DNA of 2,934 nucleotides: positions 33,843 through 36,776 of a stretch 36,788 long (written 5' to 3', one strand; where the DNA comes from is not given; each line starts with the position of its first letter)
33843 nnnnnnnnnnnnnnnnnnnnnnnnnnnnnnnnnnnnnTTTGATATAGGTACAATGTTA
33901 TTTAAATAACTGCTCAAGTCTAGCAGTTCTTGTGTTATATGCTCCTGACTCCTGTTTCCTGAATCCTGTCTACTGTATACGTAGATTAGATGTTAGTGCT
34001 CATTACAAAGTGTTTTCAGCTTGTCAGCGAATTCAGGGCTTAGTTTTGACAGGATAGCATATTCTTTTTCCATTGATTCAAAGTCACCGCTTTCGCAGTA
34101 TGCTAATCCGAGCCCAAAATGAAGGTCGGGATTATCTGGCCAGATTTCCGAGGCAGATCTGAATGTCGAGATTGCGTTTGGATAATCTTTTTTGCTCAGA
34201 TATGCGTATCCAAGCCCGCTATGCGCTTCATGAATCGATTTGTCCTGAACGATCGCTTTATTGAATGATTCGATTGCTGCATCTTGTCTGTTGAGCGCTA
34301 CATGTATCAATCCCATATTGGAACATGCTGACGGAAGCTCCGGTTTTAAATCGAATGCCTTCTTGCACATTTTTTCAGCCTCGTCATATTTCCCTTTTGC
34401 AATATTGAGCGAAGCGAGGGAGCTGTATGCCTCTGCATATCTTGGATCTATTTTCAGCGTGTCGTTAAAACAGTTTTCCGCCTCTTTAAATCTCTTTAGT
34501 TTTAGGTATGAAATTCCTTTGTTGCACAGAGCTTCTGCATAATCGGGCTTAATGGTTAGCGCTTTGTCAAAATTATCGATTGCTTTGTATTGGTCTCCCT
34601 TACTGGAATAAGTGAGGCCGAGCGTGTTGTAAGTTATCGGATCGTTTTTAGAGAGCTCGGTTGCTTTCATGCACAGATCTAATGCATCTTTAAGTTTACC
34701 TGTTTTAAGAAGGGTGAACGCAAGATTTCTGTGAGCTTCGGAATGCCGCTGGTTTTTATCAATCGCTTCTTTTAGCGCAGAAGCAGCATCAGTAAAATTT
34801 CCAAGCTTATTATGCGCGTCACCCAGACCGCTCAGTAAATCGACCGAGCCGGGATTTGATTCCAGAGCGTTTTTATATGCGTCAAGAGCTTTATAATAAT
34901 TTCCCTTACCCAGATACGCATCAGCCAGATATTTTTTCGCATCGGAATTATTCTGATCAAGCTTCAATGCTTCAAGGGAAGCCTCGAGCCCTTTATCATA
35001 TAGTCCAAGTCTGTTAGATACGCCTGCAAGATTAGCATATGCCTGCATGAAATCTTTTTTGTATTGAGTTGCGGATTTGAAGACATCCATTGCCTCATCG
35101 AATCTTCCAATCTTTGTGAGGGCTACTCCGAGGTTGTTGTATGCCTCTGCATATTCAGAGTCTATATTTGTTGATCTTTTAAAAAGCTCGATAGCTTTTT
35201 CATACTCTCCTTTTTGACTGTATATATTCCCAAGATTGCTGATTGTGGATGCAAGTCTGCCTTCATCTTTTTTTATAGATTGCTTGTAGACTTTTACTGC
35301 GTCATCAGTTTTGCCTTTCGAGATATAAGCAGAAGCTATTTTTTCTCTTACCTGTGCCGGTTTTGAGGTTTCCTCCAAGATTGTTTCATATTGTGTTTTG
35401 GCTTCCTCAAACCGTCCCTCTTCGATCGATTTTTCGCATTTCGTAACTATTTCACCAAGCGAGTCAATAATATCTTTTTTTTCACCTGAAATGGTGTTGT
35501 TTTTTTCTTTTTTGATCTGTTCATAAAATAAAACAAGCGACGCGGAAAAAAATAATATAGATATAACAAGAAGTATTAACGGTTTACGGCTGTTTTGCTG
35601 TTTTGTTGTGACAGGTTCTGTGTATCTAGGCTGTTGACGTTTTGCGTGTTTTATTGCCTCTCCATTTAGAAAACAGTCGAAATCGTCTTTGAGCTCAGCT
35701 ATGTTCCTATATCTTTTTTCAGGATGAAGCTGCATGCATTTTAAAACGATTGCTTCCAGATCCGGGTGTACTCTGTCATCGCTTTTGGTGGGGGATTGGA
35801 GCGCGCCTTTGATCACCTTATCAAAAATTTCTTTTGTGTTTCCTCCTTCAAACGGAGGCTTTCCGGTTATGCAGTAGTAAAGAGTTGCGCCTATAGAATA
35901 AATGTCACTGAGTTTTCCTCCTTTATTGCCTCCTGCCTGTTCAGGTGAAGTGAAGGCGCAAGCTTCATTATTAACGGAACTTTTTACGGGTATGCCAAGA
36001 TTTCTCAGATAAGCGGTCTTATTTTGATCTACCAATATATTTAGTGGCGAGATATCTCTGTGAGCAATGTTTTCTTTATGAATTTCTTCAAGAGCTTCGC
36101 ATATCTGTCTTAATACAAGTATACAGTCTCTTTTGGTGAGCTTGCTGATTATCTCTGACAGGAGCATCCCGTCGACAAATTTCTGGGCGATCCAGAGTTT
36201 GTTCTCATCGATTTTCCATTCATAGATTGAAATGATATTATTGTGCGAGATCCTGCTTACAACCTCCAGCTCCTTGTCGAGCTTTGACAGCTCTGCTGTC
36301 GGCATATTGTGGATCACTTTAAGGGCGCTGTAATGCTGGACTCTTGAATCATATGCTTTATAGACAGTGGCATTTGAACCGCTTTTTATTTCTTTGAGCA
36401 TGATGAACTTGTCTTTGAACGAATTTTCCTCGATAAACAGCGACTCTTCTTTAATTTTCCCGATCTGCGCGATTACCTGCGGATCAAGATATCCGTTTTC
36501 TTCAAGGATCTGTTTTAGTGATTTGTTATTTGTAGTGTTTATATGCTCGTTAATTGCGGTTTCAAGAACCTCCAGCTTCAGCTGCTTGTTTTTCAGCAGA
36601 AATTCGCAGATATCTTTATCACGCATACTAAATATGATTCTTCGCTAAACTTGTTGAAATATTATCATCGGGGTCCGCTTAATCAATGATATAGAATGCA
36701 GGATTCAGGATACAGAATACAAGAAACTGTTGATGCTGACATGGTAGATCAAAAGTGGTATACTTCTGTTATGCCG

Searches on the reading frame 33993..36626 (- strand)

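Call 10: search_protein_families(library=pfam, proteins=[window:33993-36626:-], max_evalue=0.001)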
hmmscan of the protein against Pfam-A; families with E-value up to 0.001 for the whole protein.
window:33993-36626:- (877 aa): 38 families (the best 25 are shown)
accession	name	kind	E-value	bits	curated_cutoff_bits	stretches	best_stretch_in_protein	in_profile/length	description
PF00515.34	TPR_1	-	4.4e-72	235.6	27.8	7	697-730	1-34/34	Tetratricopeptide repeat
PF07719.23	TPR_2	-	7.6e-63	203.9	27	3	697-729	1-33/34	Tetratricopeptide repeat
PF13414.12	TPR_11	-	5.5e-62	205.7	26.8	6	466-507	1-42/42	TPR repeat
PF13181.12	TPR_8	-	3.9e-54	176.7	25.7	5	463-491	5-33/34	Tetratricopeptide repeat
PF13424.12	TPR_12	-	7.8e-52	173.8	30.1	6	458-521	2-73/77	Tetratricopeptide repeat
PF14559.12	TPR_19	-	1.3e-50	170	25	6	471-533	3-64/68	Tetratricopeptide repeat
PF13432.12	TPR_16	-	3.9e-48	161.9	32.7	5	567-621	3-57/65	Tetratricopeptide repeat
PF13431.12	TPR_17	-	1.6e-44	146.9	24.4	0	719-751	1-33/34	Tetratricopeptide repeat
PF13428.12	TPR_14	-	6e-38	125.8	23.5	0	563-603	3-43/44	Tetratricopeptide repeat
PF13176.12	TPR_7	-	4.5e-37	123.4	27.9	1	461-485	1-27/36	Tetratricopeptide repeat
PF00069.31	Pkinase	-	2.8e-35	122.4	31.7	1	77-307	4-253/263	Protein kinase domain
PF13374.12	TPR_10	-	5.6e-29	99.7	27.5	0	458-485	1-28/42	Tetratricopeptide repeat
PF07714.23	PK_Tyr_Ser-Thr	-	9.4e-24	84.5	23.1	1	76-306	3-249/258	Protein tyrosine and serine/threonine kinase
PF25063.1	ARM_TT21_C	-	9.7e-22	78.3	35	3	668-831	26-196/209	Tetratricopeptide repeat protein 21 C-terminal ARM domain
PF13371.12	TPR_9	-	9.6e-18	64.4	35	0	570-632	4-66/73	Tetratricopeptide repeat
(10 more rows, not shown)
